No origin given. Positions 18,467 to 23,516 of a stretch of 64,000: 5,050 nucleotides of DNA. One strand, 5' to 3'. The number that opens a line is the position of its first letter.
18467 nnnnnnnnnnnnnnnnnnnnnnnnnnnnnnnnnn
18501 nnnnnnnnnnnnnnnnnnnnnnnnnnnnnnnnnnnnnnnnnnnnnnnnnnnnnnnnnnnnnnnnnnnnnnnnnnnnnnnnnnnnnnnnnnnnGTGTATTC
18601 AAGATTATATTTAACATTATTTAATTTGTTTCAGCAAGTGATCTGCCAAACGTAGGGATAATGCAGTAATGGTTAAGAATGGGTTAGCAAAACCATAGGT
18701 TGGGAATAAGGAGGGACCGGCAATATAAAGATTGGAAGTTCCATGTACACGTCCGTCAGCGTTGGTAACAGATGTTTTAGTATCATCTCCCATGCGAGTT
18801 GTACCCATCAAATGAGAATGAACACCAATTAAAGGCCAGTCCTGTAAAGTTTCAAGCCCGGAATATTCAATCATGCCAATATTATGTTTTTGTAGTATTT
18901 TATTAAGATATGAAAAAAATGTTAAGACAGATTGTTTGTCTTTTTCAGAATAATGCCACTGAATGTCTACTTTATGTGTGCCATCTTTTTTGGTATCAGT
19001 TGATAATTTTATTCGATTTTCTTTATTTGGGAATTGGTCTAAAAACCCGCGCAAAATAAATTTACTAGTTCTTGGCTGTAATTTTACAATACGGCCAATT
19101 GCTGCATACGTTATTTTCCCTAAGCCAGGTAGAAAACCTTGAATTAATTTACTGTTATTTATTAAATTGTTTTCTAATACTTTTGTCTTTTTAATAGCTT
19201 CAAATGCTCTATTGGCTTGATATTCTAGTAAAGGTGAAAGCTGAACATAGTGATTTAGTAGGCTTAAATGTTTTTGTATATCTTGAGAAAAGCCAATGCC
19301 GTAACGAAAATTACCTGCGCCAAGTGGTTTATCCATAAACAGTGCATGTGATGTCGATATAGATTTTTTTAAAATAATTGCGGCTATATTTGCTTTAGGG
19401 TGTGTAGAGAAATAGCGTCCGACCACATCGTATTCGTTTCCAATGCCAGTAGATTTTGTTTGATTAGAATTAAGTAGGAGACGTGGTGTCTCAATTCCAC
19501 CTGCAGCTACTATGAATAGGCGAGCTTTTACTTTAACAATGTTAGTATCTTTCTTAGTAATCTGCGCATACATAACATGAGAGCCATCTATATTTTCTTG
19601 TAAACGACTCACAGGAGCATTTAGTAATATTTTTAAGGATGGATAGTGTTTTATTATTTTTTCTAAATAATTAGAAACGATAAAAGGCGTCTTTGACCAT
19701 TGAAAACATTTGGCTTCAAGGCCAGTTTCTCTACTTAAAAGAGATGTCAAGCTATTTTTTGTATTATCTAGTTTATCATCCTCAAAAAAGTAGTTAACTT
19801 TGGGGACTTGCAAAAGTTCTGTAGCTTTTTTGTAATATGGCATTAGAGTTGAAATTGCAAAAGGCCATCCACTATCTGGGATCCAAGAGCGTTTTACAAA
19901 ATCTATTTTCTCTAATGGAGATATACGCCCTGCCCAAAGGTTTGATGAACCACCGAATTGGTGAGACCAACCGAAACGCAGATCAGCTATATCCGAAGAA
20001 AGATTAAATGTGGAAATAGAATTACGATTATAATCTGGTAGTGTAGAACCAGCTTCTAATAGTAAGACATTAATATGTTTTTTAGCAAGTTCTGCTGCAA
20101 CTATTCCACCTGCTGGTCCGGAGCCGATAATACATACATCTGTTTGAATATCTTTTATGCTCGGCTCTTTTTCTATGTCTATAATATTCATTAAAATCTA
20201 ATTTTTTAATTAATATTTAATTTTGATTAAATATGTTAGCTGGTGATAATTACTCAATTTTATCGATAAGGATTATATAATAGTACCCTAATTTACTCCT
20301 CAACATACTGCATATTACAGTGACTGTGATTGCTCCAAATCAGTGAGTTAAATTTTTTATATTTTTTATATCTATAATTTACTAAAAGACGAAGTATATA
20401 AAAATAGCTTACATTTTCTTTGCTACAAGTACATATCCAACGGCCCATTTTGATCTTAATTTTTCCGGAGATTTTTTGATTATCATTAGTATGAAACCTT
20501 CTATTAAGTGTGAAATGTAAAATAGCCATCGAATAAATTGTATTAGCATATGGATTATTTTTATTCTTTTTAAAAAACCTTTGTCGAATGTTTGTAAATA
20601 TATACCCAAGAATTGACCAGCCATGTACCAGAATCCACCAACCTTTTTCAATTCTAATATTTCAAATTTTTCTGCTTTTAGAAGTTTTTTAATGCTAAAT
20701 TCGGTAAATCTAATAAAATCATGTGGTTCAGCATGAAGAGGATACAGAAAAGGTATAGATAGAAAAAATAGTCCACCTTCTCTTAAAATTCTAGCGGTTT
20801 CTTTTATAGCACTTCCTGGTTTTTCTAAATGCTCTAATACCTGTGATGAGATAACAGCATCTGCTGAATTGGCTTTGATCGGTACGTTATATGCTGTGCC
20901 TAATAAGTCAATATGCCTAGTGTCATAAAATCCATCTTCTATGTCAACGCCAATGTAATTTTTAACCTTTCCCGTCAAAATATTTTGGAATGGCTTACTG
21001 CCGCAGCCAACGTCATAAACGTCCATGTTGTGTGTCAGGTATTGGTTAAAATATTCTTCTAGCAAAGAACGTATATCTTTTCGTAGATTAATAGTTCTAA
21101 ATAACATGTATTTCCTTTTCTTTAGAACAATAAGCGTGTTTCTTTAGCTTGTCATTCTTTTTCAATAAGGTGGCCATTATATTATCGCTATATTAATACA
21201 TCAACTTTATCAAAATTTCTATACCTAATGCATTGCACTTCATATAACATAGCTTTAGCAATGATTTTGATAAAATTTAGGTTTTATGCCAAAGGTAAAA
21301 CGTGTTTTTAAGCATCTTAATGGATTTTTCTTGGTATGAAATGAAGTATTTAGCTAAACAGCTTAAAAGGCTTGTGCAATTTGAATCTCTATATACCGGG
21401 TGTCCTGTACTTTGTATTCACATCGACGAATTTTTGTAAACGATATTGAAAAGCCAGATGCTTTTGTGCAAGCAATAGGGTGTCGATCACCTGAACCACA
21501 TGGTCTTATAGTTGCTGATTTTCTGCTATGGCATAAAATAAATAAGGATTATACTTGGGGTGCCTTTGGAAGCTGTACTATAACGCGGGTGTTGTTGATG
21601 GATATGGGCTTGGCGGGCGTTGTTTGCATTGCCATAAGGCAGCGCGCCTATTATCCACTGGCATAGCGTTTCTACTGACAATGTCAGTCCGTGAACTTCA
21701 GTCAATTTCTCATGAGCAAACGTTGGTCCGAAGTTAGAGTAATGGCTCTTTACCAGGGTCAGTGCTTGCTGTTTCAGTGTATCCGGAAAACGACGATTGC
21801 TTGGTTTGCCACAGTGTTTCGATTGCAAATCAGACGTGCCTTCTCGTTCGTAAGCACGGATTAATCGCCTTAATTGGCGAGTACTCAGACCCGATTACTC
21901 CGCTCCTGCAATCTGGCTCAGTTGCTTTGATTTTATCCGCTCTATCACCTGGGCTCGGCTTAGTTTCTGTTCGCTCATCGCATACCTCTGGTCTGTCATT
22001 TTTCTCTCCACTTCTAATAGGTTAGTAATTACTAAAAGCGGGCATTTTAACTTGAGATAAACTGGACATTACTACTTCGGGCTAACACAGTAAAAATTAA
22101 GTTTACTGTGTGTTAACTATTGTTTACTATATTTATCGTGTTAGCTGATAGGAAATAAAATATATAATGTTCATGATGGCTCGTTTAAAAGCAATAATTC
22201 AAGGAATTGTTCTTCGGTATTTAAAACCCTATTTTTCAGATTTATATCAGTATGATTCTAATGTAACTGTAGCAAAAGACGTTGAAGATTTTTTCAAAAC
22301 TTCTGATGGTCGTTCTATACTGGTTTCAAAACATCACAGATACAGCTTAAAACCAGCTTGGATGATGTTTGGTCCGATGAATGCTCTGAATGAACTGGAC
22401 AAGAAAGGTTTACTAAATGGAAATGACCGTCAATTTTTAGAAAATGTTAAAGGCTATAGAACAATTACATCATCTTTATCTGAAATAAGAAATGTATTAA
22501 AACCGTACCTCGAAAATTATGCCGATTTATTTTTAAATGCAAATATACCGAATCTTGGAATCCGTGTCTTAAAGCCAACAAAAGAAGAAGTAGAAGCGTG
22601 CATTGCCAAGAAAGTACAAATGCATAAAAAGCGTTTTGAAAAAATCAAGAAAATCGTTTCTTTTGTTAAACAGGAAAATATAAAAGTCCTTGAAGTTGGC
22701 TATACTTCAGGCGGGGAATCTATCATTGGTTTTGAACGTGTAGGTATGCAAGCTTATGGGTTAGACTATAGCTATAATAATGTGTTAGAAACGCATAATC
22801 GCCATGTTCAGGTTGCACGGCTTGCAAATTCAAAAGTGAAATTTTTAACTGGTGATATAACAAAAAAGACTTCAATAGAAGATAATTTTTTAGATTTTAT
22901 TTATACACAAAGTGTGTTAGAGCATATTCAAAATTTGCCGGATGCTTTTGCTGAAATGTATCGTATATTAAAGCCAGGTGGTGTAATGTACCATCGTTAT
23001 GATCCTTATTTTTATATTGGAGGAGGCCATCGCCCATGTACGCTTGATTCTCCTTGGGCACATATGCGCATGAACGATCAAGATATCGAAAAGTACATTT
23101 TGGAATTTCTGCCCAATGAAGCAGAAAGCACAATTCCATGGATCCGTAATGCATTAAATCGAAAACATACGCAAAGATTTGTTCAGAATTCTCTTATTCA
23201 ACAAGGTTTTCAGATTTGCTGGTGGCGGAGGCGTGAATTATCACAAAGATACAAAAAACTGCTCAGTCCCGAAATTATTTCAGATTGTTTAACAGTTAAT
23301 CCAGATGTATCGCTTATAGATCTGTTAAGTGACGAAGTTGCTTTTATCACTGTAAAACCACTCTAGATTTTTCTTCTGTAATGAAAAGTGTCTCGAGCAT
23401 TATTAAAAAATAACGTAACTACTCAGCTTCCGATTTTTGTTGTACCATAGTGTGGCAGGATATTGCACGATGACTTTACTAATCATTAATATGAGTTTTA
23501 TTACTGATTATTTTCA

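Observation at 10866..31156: A ~20 kb AT-rich glycan locus with an unusual enzyme complement: four methyltransferases, a GMC oxidoreductase, an MsbA-like ABC exporter, and no Wzx, Wzz or intact Wzy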

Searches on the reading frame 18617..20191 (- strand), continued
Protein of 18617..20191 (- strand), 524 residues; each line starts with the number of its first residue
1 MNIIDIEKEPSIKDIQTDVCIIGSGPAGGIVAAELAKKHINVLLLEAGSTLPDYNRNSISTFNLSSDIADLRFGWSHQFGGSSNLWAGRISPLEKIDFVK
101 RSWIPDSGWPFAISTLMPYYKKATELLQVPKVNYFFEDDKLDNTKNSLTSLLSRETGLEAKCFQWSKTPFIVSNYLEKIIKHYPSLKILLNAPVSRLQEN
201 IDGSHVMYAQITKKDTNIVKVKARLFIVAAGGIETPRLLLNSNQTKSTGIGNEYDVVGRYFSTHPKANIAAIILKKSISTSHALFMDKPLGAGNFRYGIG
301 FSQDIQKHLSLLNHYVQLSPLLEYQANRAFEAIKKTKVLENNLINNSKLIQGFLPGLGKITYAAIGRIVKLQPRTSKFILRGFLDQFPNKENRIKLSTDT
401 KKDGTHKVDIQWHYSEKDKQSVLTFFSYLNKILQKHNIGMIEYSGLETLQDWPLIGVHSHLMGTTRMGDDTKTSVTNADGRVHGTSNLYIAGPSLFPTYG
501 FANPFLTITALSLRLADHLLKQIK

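Call 75: fold_search(model_id=the predicted structure, library=pdb)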
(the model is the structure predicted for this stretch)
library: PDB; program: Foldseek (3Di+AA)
matches with E <= 10: 1989; with E <= 0.001: 1195
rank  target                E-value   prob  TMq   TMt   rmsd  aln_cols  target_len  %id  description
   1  8jej_A                1.5e-30  1.00  0.66  0.64   6.6       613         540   20  Cryo-EM Structure of Na-dithionite Reduced Membrane-bound Fructose Dehydrogenase from Gluconobacter japonicus (released 2023-10-25)
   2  9jqa_A                1.5e-29  1.00  0.60  0.58   7.5       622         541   18  Cryo-EM Structure of Fructose Dehydrogenase Variant from Gluconobacter japonicus Truncating Heme 1c and C-Terminal Hyd (released 2025-08-06)
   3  8k6k_A                2.3e-29  1.00  0.63  0.62   6.9       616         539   19  Cryo-EM Structure of Membrane-bound Fructose Dehydrogenase from Gluconobacter japonicus variant-N1146A (released 2024-05-22)
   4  8xcn_A                4.3e-29  1.00  0.66  0.64   6.7       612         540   19  Cryo-EM Structure of Membrane-bound Fructose Dehydrogenase from Gluconobacter japonicus variant-N1190A (released 2024-05-22)
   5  8k6j_A                5.9e-29  1.00  0.63  0.61   6.6       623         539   19  Cryo-EM Structure of Membrane-bound Fructose Dehydrogenase from Gluconobacter japonicus variant-H1147A (released 2024-05-22)
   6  8grj_B                1.2e-28  1.00  0.66  0.65   6.2       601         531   20  Crystal structure of gamma-alpha subunit complex from Burkholderia cepacia FAD glucose dehydrogenase in complex with g (released 2023-09-06)
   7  6a2u_B                3.6e-28  1.00  0.66  0.65   6.9       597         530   22  Crystal structure of gamma-alpha subunit complex from Burkholderia cepacia FAD glucose dehydrogenase (released 2019-06-19)
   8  8xcm_A                5.6e-28  1.00  0.65  0.63   6.3       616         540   20  Cryo-EM Structure of Membrane-bound Fructose Dehydrogenase from Gluconobacter japonicus variant-N1146Q (released 2024-05-22)
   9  7w2j_A                2.6e-27  1.00  0.60  0.58   7.4       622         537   19  Cryo-EM Structure of Membrane-bound Fructose Dehydrogenase from Gluconobacter japonicus (released 2022-11-30)
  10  9fl2_D                5.6e-26  1.00  0.57  0.56   8.6       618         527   18  Crystal structure of Oscillatoria princeps pyranose oxidase (released 2024-10-30)
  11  9fl2_B                6.7e-26  1.00  0.55  0.55  11.4       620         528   18  Crystal structure of Oscillatoria princeps pyranose oxidase (released 2024-10-30)
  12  9fl2_C                1.5e-25  1.00  0.56  0.56   9.5       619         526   18  Crystal structure of Oscillatoria princeps pyranose oxidase (released 2024-10-30)
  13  9fl2_A                3.6e-25  1.00  0.56  0.56   9.4       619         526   18  Crystal structure of Oscillatoria princeps pyranose oxidase (released 2024-10-30)
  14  7qfd                  1.3e-23  1.00  0.54  0.61   7.7       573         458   16  Crystal structure of a bacterial pyranose 2-oxidase complex with D-glucose (released 2023-07-05)
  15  4moe_A                3.9e-23  1.00  0.52  0.47  14.9       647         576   15  Pyranose 2-oxidase H450G mutant with 3-fluorinated glucose (released 2014-02-05)
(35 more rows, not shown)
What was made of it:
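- On GMC oxidoreductase: Foldseek E 1.5e-30 (call 75).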

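Call 79: search_protein_families(library=pfam, proteins=[P0066], max_evalue=0.001)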
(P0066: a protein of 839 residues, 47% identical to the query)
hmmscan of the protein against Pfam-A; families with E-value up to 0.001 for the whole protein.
P0066 (839 aa): 7 families
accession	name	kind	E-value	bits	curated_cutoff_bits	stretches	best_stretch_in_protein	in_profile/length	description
PF05199.19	GMC_oxred_C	-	1.8e-21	77.6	24.6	1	380-498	6-138/139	GMC oxidoreductase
PF01266.30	DAO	-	1.9e-08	34.7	27.9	1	18-223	1-207/353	FAD dependent oxidoreductase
PF01494.25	FAD_binding_3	-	1.2e-05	25.2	22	1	17-52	2-37/349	FAD binding domain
PF13450.12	NAD_binding_8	-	4.4e-05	24.1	21.9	1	21-49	1-29/68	NAD(P)-binding Rossmann-like domain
PF12831.13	FAD_oxidored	-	5.8e-05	23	27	0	19-48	2-31/416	FAD dependent oxidoreductase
PF07992.20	Pyr_redox_2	-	0.0003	20.7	26.1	0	18-49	2-33/291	Pyridine nucleotide-disulphide oxidoreductase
PF00070.33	Pyr_redox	-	0.00058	20.8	22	0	18-62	1-44/82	Pyridine nucleotide-disulphide oxidoreductase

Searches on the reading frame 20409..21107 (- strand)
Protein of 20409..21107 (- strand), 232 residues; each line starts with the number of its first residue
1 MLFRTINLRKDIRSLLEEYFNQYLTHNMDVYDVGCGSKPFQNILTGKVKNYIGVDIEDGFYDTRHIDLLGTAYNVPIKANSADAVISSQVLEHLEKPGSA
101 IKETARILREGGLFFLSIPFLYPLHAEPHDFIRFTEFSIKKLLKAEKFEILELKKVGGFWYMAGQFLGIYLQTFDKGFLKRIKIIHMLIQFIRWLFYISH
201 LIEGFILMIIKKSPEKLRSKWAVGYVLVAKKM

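Call 3: search_protein_families(library=pfam, proteins=[window:20409-21107:-])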
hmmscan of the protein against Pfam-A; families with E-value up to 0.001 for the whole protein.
window:20409-21107:- (232 aa): 5 families
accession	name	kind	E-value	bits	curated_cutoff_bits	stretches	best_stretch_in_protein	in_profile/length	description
PF08241.18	Methyltransf_11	-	3.2e-15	57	21.2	1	32-116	2-95/95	Methyltransferase domain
PF13489.12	Methyltransf_23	-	3e-11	43.8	27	1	9-121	6-121/164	Methyltransferase domain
PF13649.12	Methyltransf_25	-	7.8e-07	30.1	27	1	30-112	1-97/97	Methyltransferase domain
PF13847.12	Methyltransf_31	-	2.4e-06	27.7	27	0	76-117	67-110/145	Methyltransferase domain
PF08242.18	Methyltransf_12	-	8e-06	26.9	30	1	32-114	2-98/98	Methyltransferase domain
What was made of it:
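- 20409..21107 (-): MT2: canonical class I SAM methyltransferase (motif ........). It is a distant paralogue of MT1 with the same C-terminal layout. PF08241 57 bits from profile position 2 (call 3).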

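Call 5: search_protein_families(library=ncbifam, proteins=[window:20409-21107:-], max_evalue=0.00001)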
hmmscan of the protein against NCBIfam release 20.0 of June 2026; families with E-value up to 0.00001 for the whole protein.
window:20409-21107:- (232 aa): 2 families
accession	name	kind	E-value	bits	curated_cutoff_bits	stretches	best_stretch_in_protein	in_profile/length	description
NF045667.1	MTase_DVU1556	equivalog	2.9e-10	40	155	1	25-117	21-120/213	DVU_1556 family methyltransferase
TIGR02072.1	BioC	equivalog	6.3e-07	29.4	184.95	1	16-122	23-138/244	malonyl-ACP O-methyltransferase BioC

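Call 62: search_protein_families(library=phrogs, proteins=[window:20409-21107:-], max_evalue=0.00001)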
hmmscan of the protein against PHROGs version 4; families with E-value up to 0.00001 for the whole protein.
window:20409-21107:- (232 aa): 1 family
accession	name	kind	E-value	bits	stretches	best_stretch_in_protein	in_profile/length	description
phrog_4752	-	other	8.4e-07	29.5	1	10-125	35-167/241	tRNA methyltransferase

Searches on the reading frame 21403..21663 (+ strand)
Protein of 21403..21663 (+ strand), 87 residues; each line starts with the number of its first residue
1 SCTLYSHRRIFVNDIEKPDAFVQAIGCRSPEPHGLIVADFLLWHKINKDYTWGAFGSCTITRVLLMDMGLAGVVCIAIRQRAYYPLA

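Call 39: search_protein_families(library=pfam, proteins=[window:21403-21663:+], max_evalue=0.1)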
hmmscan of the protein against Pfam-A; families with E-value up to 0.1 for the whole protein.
seq(87 aa): 0 families

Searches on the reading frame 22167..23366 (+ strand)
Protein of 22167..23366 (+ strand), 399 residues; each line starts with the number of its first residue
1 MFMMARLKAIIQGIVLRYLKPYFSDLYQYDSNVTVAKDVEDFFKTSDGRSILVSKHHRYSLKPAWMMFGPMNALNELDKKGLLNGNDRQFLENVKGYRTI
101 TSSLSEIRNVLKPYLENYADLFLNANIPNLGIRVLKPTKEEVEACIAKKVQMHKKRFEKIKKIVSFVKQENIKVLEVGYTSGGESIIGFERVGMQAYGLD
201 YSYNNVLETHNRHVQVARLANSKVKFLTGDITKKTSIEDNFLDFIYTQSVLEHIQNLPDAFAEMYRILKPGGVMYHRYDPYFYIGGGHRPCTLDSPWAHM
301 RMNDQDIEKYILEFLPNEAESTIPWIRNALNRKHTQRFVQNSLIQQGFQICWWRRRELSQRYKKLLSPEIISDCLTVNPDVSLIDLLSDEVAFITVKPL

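Call 3: search_protein_families(library=pfam, proteins=[window:22167-23366:+])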
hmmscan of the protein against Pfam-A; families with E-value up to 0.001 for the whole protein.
window:22167-23366:+ (399 aa): 6 families
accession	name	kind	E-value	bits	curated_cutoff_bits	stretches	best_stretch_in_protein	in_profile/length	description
PF08241.18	Methyltransf_11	-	1e-15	58.5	21.2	1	175-275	1-94/95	Methyltransferase domain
PF13489.12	Methyltransf_23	-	1.2e-13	51.5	27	1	152-279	1-119/164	Methyltransferase domain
PF13649.12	Methyltransf_25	-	1.7e-10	41.9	27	1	174-272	1-97/97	Methyltransferase domain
PF13847.12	Methyltransf_31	-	2.7e-09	37.3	27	1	169-275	2-108/145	Methyltransferase domain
PF08242.18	Methyltransf_12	-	2.5e-08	35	30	1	181-273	7-97/98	Methyltransferase domain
PF01209.24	Ubie_methyltran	-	0.00034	20.5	20.1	1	151-275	30-150/233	ubiE/COQ5 methyltransferase family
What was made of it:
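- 22167..23366 (+): MT3: 399-aa class I SAM methyltransferase with an unassigned N-terminal ~150 aa. PF08241 58 bits, PF13489 51 bits (call 3).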

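Call 5: search_protein_families(library=ncbifam, proteins=[window:22167-23366:+], max_evalue=0.00001)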
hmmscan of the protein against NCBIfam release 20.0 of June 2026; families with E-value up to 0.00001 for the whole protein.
window:22167-23366:+ (399 aa): 13 families
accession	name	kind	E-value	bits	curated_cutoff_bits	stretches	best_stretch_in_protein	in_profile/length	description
NF040539.1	AST_met_ArsM_2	exception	4.4e-10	39.9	240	1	161-274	46-161/262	putative arsinothricin biosynthesis methyltransferase ArsM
NF008823.0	PRK11873.1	subfamily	3.5e-08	33.3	263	1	173-274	80-179/272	arsenite methyltransferase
TIGR01983.1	UbiG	equivalog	1.7e-07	30.8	102.95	1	158-274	45-149/228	bifunctional 2-polyprenyl-6-hydroxyphenol methylase/3-demethylubiquinol 3-O-methyltransferase UbiG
TIGR02072.1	BioC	equivalog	1.8e-07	31.2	184.95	1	164-275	24-131/244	malonyl-ACP O-methyltransferase BioC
NF045667.1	MTase_DVU1556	equivalog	2.4e-07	30.4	155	1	169-354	21-166/213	DVU_1556 family methyltransferase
NF041537.1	ArsM_AhpD_UU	exception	7.3e-07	28.3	510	1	172-274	78-178/345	arsenite methyltransferase/AhpD domain selenoprotein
NF001243.0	PRK00216.1-4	equivalog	8.1e-07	28.6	235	1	150-273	29-148/237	demethylmenaquinone methyltransferase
NF045649.1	2X_seleno_MduS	exception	2.1e-06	27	380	1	162-274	32-145/338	methyltransferase domain-containing selenoprotein MduS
NF001244.0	PRK00216.1-5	equivalog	2.7e-06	26.8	216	1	173-274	51-151/236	bifunctional demethylmenaquinone methyltransferase/2-methoxy-6-polyprenyl-1,4-benzoquinol methylase UbiE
TIGR02752.1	MenG_heptapren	equivalog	3.3e-06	26.8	419.85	1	150-273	27-146/231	demethylmenaquinone methyltransferase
NF052510.1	methyltran_MpqE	exception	5.8e-06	25.9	335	0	166-274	42-149/234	methyl-plastoquinone biosynthesis methyltransferase MpqE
NF041536.1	ArsM_DUF2284_UU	exception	6.5e-06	24.7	575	0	171-274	77-178/459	arsenite methyltransferase/DUF2284 domain selenoprotein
NF007610.0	PRK10258.1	equivalog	9.6e-06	25.1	342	0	168-274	40-136/251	malonyl-ACP O-methyltransferase BioC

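Call 62: search_protein_families(library=phrogs, proteins=[window:22167-23366:+], max_evalue=0.00001)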
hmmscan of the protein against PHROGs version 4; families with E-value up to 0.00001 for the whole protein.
window:22167-23366:+ (399 aa): 2 families
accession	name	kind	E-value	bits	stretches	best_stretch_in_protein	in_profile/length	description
phrog_22502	-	other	3.5e-15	57.5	1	150-274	53-171/276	methyltransferase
phrog_4752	-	other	1.3e-07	32.1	1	144-274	25-156/241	tRNA methyltransferase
